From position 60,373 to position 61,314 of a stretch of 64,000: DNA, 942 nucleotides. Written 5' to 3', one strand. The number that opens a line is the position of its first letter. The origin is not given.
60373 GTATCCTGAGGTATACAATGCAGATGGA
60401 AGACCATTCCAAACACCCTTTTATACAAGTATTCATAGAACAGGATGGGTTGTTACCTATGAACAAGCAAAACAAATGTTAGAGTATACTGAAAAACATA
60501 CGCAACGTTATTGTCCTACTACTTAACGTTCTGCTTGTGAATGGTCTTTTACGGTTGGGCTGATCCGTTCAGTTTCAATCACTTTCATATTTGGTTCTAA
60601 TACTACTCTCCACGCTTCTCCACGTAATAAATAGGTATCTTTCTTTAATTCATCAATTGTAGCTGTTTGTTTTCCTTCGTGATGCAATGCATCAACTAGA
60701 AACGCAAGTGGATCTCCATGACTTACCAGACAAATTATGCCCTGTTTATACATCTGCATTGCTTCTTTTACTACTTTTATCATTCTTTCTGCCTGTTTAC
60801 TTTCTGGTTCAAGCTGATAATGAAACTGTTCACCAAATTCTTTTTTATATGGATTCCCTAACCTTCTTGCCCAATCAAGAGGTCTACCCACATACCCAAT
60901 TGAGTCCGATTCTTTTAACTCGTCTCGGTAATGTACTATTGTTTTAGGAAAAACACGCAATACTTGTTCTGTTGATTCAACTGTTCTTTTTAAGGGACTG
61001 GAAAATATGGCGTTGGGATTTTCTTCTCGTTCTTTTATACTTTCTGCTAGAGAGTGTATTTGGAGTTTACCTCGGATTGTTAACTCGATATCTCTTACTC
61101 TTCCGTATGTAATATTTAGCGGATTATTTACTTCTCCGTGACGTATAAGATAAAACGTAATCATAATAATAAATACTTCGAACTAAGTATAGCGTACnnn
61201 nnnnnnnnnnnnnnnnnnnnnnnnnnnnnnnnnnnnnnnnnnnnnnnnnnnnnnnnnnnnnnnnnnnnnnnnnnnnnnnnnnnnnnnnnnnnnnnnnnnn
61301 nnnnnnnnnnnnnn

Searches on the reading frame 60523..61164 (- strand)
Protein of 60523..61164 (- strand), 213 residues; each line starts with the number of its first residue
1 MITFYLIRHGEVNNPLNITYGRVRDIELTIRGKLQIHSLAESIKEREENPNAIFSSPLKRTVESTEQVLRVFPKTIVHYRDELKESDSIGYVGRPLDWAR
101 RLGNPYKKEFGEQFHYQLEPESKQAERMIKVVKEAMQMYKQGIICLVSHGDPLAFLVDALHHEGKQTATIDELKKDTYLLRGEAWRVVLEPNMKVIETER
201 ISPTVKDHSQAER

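Call 42: search_protein_families(library=pfam, proteins=[window:60523-61164:-], max_evalue=0.001)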
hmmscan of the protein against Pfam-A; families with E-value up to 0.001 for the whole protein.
window:60523-61164:- (213 aa): 1 family
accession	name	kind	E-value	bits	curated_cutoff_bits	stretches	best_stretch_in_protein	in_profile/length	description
PF00300.27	His_Phos_1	-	8.7e-23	81.4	21.7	1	4-163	1-161/194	Histidine phosphatase superfamily (branch 1)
